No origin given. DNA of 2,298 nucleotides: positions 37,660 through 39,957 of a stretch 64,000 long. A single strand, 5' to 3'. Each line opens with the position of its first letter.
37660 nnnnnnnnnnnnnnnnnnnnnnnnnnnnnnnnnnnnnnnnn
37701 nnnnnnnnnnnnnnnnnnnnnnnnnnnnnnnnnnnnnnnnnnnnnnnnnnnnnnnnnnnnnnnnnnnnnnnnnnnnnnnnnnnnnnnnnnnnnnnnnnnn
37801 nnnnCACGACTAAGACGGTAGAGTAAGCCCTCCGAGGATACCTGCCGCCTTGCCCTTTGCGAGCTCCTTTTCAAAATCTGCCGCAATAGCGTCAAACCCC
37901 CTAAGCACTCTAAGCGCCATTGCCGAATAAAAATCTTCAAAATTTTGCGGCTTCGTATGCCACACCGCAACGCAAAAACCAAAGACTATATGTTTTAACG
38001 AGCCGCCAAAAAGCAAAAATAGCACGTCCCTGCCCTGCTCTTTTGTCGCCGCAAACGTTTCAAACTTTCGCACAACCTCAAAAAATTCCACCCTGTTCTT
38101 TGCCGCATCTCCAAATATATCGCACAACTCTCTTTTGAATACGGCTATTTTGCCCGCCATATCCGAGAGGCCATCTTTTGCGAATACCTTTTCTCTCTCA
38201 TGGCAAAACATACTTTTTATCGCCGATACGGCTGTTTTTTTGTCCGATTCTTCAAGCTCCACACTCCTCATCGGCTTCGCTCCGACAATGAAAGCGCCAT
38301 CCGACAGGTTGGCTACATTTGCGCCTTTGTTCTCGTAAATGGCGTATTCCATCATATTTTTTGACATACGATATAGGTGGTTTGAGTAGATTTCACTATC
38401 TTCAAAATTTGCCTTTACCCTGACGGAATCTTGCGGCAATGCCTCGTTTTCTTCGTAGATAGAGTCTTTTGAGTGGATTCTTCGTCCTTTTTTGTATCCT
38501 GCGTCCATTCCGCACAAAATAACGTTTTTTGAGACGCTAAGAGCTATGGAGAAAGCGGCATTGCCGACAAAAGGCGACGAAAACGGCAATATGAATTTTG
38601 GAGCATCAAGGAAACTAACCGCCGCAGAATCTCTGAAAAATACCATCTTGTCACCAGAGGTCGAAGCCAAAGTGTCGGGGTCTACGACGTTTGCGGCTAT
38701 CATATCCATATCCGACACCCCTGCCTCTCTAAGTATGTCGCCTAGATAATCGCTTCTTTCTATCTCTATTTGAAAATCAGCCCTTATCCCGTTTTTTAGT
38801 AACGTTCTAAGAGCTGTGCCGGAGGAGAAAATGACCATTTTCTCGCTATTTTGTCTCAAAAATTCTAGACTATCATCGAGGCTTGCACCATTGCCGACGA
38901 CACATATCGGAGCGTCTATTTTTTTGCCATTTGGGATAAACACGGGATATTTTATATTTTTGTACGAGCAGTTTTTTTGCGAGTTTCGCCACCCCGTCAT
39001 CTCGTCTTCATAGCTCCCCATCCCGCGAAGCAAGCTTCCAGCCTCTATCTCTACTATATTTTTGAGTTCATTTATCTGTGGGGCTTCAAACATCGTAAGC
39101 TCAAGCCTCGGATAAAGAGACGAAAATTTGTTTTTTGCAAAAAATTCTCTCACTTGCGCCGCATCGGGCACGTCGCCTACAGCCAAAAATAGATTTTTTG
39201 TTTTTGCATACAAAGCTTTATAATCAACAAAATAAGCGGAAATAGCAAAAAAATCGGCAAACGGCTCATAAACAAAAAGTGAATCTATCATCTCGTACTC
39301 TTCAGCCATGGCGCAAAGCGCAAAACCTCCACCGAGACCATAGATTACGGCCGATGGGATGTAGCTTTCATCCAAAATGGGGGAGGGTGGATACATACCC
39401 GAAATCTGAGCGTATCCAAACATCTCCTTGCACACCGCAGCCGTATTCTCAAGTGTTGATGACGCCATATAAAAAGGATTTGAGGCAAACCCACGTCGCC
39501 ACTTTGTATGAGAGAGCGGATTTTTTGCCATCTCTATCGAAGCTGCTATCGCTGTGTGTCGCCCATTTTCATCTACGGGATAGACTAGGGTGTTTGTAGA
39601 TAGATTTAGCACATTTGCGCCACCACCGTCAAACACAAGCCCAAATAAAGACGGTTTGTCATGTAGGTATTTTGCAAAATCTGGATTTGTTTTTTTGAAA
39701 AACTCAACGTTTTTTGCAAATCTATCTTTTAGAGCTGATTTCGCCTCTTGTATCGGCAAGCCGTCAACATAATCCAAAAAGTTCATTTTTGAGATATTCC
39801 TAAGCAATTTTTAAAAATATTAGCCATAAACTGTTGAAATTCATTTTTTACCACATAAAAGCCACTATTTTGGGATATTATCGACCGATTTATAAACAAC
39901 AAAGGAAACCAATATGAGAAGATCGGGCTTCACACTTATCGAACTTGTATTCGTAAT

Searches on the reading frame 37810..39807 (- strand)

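Call 78: search_protein_families(library=pfam, proteins=[window:37810-39807:-], max_evalue=0.00001)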
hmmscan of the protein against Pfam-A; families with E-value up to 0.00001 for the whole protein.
window:37810-39807:- (665 aa): 2 families
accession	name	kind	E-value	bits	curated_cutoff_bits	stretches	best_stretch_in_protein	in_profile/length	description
PF01973.23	MptE-like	-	1.1e-29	103.8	34.6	1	293-440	21-170/171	6-hydroxymethylpterin diphosphokinase MptE-like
PF20157.4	Maf_flag10_N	-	1.2e-11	45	23.5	1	29-204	1-165/228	Glycosyltransferase Maf N-terminal domain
